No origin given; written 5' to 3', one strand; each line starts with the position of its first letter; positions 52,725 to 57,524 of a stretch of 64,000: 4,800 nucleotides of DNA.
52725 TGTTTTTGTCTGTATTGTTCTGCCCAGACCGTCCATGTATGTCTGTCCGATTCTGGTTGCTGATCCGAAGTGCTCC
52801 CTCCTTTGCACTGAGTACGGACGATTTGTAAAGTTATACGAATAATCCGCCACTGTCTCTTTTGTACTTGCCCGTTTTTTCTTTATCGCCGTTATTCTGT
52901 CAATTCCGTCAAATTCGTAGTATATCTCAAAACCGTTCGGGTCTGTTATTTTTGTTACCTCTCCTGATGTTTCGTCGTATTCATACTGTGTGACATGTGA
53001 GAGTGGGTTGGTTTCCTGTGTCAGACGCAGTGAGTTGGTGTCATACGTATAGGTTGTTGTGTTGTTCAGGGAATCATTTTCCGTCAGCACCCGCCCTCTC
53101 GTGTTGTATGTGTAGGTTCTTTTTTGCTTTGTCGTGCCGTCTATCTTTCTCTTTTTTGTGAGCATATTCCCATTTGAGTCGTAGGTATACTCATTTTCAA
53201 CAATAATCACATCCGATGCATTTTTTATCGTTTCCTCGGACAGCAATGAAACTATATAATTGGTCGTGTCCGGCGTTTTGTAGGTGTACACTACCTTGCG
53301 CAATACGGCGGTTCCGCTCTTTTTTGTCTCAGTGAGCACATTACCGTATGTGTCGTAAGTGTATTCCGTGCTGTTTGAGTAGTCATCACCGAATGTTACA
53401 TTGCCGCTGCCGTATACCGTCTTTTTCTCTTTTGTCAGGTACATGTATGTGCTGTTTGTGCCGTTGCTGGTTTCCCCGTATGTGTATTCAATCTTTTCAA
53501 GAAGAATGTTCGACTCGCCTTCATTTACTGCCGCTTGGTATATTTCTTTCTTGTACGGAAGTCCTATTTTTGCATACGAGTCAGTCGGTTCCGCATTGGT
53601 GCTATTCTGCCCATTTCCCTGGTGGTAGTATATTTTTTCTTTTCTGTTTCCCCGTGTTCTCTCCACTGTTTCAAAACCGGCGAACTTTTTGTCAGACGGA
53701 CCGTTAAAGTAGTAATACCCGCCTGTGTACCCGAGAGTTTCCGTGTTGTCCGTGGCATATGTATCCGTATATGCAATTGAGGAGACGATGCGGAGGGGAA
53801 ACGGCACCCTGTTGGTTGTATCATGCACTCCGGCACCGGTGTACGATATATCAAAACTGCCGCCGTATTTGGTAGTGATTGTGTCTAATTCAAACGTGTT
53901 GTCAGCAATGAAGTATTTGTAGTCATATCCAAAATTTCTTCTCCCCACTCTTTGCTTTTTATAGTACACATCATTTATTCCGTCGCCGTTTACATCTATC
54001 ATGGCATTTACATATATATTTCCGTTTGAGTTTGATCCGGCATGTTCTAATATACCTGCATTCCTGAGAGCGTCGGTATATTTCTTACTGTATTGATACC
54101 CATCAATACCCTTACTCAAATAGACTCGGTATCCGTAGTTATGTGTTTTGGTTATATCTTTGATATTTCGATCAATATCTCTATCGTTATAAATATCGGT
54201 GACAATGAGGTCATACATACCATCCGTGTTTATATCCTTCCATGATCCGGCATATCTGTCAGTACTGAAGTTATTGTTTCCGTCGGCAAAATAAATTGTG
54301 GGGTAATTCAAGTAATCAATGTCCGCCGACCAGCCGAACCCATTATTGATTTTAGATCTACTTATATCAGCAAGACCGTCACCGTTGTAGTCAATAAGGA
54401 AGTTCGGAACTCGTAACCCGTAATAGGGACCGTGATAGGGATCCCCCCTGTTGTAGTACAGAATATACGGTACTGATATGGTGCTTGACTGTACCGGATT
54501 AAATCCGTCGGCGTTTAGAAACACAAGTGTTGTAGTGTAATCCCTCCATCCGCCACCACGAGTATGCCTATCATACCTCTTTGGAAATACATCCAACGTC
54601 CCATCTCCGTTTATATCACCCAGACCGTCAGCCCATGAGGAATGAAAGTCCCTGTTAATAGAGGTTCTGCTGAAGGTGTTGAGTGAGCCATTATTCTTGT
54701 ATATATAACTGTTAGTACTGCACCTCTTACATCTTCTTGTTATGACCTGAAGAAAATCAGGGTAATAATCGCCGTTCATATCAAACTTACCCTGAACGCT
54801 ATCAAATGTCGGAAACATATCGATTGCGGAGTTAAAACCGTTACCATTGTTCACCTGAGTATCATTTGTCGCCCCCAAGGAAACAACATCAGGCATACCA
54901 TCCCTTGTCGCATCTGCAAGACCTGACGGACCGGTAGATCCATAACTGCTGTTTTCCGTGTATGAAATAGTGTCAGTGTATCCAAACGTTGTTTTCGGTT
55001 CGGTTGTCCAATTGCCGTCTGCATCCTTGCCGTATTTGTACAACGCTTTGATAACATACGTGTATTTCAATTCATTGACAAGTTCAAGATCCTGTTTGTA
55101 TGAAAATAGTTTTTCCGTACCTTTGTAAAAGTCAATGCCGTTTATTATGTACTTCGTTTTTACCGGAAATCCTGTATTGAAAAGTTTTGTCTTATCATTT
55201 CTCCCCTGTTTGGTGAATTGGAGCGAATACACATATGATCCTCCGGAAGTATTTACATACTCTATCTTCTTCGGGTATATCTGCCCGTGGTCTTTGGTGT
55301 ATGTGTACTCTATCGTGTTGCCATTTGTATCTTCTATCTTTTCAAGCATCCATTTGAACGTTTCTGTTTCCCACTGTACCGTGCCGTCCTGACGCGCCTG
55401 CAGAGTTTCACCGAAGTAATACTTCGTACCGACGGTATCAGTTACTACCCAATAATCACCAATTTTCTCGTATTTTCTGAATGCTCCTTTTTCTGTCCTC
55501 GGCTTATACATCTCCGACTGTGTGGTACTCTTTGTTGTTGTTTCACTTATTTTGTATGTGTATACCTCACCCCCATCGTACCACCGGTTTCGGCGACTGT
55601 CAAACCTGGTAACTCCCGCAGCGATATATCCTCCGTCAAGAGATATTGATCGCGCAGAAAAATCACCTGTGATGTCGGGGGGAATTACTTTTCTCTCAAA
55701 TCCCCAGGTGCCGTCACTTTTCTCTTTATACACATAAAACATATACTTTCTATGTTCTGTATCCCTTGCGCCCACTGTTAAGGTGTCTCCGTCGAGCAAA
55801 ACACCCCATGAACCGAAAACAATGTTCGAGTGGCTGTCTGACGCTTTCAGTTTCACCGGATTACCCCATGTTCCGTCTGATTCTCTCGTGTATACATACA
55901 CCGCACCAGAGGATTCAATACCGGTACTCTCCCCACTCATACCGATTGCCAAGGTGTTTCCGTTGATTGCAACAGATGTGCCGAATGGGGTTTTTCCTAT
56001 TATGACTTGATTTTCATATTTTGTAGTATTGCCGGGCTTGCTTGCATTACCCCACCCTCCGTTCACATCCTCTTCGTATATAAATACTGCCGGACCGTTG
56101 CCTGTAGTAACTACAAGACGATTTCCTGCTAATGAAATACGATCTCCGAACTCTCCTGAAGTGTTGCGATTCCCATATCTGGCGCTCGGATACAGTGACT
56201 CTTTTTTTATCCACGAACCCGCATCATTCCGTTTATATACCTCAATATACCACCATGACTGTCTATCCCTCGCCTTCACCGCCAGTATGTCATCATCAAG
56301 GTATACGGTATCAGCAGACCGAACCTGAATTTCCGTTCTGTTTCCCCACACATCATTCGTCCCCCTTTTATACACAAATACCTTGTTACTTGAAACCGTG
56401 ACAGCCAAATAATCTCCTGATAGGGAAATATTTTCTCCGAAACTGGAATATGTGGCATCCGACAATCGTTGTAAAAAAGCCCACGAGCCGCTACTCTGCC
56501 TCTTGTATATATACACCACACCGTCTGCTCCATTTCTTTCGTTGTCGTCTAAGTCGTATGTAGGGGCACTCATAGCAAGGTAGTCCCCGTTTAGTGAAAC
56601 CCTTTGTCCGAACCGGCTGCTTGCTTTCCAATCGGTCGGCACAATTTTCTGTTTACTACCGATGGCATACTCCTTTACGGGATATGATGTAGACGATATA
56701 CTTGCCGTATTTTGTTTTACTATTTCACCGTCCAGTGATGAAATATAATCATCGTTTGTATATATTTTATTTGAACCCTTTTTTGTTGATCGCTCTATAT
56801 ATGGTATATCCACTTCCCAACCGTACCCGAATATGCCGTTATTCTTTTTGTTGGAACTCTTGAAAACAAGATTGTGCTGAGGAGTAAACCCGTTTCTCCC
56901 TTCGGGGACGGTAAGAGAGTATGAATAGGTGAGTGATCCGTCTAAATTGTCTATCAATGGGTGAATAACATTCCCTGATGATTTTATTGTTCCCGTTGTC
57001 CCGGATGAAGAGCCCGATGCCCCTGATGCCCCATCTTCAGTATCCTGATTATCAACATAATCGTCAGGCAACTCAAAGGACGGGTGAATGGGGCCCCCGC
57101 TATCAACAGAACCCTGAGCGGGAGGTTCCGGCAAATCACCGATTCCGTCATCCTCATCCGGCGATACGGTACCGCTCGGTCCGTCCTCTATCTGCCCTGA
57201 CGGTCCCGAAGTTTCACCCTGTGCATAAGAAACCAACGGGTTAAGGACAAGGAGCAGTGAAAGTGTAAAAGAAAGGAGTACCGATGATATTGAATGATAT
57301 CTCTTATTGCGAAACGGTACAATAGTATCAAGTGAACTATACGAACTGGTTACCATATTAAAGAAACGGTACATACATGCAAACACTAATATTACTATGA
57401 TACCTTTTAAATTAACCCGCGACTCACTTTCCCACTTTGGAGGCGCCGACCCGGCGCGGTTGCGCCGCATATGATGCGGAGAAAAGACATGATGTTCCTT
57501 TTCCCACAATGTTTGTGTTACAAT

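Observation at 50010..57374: A giant (about 2450 aa) TcB/TcC-like fused RHS cocoon toxin in a reduced, CPR-like genome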

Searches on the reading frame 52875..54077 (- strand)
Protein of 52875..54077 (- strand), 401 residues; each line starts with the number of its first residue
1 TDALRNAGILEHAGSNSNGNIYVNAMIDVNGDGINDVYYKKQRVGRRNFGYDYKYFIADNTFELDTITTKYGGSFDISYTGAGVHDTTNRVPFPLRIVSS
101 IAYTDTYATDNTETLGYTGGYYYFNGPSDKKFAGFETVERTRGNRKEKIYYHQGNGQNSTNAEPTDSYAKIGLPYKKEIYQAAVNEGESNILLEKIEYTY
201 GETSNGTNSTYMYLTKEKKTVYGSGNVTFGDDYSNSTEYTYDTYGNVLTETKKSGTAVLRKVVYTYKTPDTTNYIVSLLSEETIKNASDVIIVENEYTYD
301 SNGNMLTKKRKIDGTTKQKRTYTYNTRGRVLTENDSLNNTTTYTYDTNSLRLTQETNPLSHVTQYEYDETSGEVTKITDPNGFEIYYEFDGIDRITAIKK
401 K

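Call 27: search_protein_families(library=pfam, proteins=[window:52875-54077:-], max_evalue=1)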
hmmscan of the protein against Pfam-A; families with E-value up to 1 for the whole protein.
window:52875-54077:- (401 aa): 1 family
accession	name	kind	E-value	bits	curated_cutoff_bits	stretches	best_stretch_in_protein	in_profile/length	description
PF05593.20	RHS_repeat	-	2.2e-14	53.9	22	5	351-382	6-36/38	RHS Repeat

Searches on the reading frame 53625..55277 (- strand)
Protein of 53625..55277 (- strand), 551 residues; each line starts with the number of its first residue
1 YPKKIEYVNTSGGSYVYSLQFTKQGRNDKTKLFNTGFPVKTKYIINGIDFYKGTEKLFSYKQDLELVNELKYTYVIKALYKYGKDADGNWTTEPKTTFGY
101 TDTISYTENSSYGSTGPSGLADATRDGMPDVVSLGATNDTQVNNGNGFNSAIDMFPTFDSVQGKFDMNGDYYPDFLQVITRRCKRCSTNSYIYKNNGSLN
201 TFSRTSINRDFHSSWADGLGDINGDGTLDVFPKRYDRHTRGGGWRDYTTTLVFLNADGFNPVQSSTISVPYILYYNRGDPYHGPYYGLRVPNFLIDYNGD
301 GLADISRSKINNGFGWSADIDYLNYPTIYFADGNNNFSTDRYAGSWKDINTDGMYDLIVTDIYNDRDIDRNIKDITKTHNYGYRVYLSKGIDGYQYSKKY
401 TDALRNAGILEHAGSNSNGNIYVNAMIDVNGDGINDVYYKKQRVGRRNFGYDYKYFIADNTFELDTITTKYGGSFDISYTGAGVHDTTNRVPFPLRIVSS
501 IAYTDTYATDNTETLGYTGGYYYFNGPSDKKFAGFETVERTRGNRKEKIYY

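Call 27: search_protein_families(library=pfam, proteins=[window:53625-55277:-], max_evalue=1)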
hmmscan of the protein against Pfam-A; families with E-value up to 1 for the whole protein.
window:53625-55277:- (551 aa): 1 family
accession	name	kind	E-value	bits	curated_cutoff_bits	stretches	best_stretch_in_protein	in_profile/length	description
PF13517.12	FG-GAP_3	-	2.6e-07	31.6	26.9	1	166-231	1-60/61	FG-GAP-like repeat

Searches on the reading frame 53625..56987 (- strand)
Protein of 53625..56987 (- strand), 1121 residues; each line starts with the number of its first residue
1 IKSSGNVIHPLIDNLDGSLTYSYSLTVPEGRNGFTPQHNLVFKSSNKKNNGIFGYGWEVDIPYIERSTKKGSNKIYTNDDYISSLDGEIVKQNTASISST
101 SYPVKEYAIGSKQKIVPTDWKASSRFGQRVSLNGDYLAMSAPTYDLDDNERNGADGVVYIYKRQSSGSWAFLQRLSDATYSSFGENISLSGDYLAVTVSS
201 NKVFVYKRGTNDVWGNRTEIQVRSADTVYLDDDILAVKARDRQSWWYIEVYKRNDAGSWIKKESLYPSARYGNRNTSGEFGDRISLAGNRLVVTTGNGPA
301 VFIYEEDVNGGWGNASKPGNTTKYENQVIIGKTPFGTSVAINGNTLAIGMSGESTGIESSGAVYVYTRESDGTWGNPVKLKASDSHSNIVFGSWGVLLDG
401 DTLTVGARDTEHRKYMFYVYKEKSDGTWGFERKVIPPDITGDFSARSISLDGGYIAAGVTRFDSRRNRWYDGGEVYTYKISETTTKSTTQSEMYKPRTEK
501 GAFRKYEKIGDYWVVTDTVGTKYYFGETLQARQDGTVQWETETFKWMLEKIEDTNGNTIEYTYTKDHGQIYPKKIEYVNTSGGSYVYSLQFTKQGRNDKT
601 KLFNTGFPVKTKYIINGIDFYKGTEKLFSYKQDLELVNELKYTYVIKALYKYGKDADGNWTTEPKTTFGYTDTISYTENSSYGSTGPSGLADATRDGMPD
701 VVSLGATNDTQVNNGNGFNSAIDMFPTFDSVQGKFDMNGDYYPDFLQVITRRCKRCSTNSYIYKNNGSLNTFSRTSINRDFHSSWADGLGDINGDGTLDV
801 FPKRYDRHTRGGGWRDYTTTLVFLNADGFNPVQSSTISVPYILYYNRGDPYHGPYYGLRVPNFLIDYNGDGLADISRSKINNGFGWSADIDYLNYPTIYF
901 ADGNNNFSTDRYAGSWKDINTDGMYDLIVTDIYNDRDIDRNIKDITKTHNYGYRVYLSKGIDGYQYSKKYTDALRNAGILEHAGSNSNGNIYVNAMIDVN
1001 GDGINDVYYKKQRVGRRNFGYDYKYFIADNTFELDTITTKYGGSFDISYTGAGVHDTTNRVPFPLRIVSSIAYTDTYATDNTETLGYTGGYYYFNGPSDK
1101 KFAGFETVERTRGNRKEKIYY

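Call 78: predict_structure(alignment_id=A3)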
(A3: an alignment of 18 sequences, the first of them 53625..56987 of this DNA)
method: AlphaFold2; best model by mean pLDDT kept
length: 1121 residues; sequences in the alignment: 18
mean_pLDDT: 60.6   pTM: 0.51
mean pLDDT of the five models: 60.6, 59.4, 58.5, 56.0, 54.5
residues with pLDDT >= 90: 43; 70-90: 351; 50-70: 338; < 50: 389
segments of 3 or more residues with pLDDT < 50: 1-8, 68-78, 94-128, 142-155, 269-278, 314-327, 329-336, 352-360, 383-387, 437-440, 442-448, 460-474, 481-490, 536-541, 599-609, 683-737, 739-745, 748-760, 767-772, 778-788, 803-820, 842-863, 890-913, 931-950, 982-991, 1014-1016, 1053-1064, 1094-1100
pLDDT, mean of each block of 10 residues (from residue 1): 36 72 72 64 73 81 68 38 78 41 29 38 42 76 43 58 72 71 70 82 84 81 81 82 78 84 66 46 67 60 68 45 41 50 68 41 67 67 51 60 68 66 73 57 48 53 42 50 35 70 78 88 90 61 79 84 81 80 69 73 39 84 87 76 80 85 90 72 44 43 39 40 34 44 47 44 49 49 43 58 44 39 55 57 42 37 55 58 59 41 34 56 63 40 38 67 71 74 44 51 57 51 66 85 85 42 63 72 75 48 69 67 50
secondary structure, 60 per line:
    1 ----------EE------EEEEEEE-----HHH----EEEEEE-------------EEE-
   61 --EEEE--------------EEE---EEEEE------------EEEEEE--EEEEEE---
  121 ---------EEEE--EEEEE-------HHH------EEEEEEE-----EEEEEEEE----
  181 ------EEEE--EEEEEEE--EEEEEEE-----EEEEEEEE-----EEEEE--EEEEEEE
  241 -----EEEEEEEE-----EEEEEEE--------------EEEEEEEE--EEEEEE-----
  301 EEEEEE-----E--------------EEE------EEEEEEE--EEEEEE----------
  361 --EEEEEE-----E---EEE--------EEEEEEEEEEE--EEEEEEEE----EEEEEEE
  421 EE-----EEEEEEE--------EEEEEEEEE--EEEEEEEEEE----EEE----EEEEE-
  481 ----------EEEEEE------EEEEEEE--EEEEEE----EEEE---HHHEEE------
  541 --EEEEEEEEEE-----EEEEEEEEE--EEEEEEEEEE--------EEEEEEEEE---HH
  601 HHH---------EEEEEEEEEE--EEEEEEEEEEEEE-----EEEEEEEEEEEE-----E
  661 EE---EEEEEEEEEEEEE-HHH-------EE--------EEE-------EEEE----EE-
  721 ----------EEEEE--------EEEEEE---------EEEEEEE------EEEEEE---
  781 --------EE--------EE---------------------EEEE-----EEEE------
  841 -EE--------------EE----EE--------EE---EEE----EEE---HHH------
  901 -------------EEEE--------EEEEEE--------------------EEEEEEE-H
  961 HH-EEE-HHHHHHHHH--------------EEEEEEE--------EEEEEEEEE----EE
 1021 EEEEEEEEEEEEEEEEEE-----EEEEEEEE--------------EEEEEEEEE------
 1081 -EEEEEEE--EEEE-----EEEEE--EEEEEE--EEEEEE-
elements in order (helices of 4 or more, strands of 3 or more residues): E19-25 E38-43 E57-59 E63-66 E81-83 E87-91 E104-109 E112-117 E130-133 E136-140 E157-163 E169-176 E187-190 E193-199 E202-208 E214-221 E227-231 E234-240 E246-253 E259-265 E280-287 E290-295 E301-306 E327-329 E336-342 E345-350 E363-368 E378-380 E389-399 E402-409 E414-422 E428-434 E443-451 E454-463 E468-470 E475-479 E491-496 E503-509 E512-517 E522-525 E532-534 E543-552 E558-566 E569-578 E587-595 H599-603 E613-622 E625-637 E643-654 E660-662 E666-678 E700-702 E710-713 E731-735 E744-749 E759-765 E772-777 E822-825 E831-834 E879-881 E886-888 E914-917 E926-931 E952-958 E964-966 H968-976 E991-997 E1006-1014 E1019-1038 E1044-1051 E1066-1074 E1082-1088 E1091-1094 E1100-1104 E1107-1112 E1115-1120
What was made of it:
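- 55515..56672 (-): Extra FG-GAP_2 beta-propeller inserted into the SpvB domain (aa ~235-620). The AF2 model is all-beta here, pLDDT mostly 41-84 in blocks of ten (call 78).
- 53955..54932 (-): Integrin-like FG-GAP/VCBS propeller (aa ~815-1140), the TcB 'gatekeeper' equivalent. Poorly modelled, pLDDT ~40-55 (call 78).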

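Call 80: fold_search(model_id=the predicted structure, library=pdb)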
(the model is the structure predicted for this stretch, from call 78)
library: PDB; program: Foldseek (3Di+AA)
matches with E <= 10: 922; with E <= 0.001: 427
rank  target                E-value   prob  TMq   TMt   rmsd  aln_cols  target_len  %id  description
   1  6h6e_F                3.9e-17  1.00  0.24  0.15  25.4       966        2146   14  PTC3 holotoxin complex from Photorhabdus luminecens in prepore state (TcdA1, TcdB2, TccC3) (released 2018-10-03)
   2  9c4k_P                6.2e-17  1.00  0.26  0.21  25.8       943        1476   14  Yersinia entomophaga holotoxin complex in prepore conformation (released 2025-12-31)
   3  6l7i_F                2.1e-16  1.00  0.26  0.21  25.1       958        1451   14  Signal substraction of TcdB1-TccC2 and part of TcdA1 (released 2021-03-31)
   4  6suf_F                2.8e-16  1.00  0.25  0.15  26.9       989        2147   14  Structure of Photorhabdus luminescens Tc holotoxin pore (released 2019-11-06)
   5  4igl_A                4.0e-16  1.00  0.26  0.21  26.0       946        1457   11  Structure of the RHS-repeat containing BC component of the secreted ABC toxin complex from Yersinia entomophaga (released 2013-08-07)
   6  4igl_C                5.5e-16  1.00  0.25  0.21  26.9       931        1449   12  Structure of the RHS-repeat containing BC component of the secreted ABC toxin complex from Yersinia entomophaga (released 2013-08-07)
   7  6sue_F                3.2e-15  1.00  0.25  0.16  28.0       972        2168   14  Structure of Photorhabdus luminescens Tc holotoxin pore, Mutation TccC3-D651A (released 2019-11-06)
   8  5kis_A                3.5e-15  1.00  0.25  0.21  27.0       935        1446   12  YenB/RHS2 complex (released 2017-08-09)
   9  6h6f_F                7.4e-15  1.00  0.25  0.15  24.3       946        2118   14  PTC3 holotoxin complex from Photorhabdus luminiscens - Mutant TcC-D651A (released 2018-10-03)
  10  4o9x                  2.1e-14  1.00  0.25  0.15  22.3       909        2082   14  Crystal Structure of TcdB2-TccC3 (released 2014-02-26)
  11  6sup                  5.0e-14  1.00  0.23  0.14  25.9       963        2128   14  Crystal Structure of TcdB2-TccC3-Cdc42 (released 2019-12-04)
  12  6h6g                  1.9e-13  1.00  0.25  0.15  21.6       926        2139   12  Crystal Structure of TcdB2-TccC3 without hypervariable C-terminal region (released 2018-10-03)
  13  8fjp_A                4.8e-13  1.00  0.18  0.08  34.2      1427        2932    9  Cryo-EM structure of native mosquito salivary gland surface protein 1 (SGS1) (released 2023-03-01)
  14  6suq                  6.7e-13  1.00  0.23  0.13  27.1       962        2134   14  Crystal Structure of TcdB2-TccC3-TEV (released 2019-12-04)
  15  7q97_A                4.8e-10  0.99  0.07  0.08  39.5      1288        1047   10  Structure of the bacterial type VI secretion system effector RhsA. (released 2021-12-22)
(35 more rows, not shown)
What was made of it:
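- Closest known: Tc toxin BC cocoon. Same: These are the top fold matches (call 80).
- TcB-like fold of the N-terminal half: call 80. The best structural matches are TcB subunits of holotoxins (call 80).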

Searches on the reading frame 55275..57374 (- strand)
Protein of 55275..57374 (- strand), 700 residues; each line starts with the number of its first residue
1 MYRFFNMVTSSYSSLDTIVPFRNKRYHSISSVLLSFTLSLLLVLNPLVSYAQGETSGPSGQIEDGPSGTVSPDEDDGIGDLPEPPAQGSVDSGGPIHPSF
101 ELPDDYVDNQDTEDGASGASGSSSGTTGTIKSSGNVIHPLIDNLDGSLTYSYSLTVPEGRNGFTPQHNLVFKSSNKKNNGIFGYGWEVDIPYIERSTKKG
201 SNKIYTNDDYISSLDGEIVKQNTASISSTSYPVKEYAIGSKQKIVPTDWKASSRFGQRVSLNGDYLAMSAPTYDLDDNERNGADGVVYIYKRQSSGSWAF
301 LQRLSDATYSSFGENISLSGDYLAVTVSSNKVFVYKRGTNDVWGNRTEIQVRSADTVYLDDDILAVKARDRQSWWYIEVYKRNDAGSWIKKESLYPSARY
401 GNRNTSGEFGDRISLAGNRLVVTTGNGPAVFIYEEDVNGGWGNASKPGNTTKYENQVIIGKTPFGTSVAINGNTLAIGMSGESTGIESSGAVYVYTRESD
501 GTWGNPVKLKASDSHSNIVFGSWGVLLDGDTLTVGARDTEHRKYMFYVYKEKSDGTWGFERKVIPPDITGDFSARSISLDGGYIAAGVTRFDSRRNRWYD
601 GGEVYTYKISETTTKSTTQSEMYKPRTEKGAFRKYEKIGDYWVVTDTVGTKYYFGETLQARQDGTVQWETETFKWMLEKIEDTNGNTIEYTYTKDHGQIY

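Call 27: search_protein_families(library=pfam, proteins=[window:55275-57374:-], max_evalue=1)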
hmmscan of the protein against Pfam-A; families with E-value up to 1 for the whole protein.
window:55275-57374:- (700 aa): 4 families
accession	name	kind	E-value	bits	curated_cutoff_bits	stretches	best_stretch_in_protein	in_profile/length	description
PF14312.12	FG-GAP_2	-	2.2e-24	85.8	23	3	241-290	4-49/49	FG-GAP repeat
PF03534.18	SpvB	-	5.2e-18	65.7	22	2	144-227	3-84/287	Salmonella virulence plasmid 65kDa B protein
PF24817.1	WD40_WDHD1_1st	-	0.049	13.2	109.9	0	554-588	207-241/291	WDHD1 first WD40 domain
PF03473.23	MOSC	-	0.084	13.3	22.7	1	282-320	7-45/120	MOSC domain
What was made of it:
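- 55515..56672 (-): PF14312 2.2e-24 (call 27).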
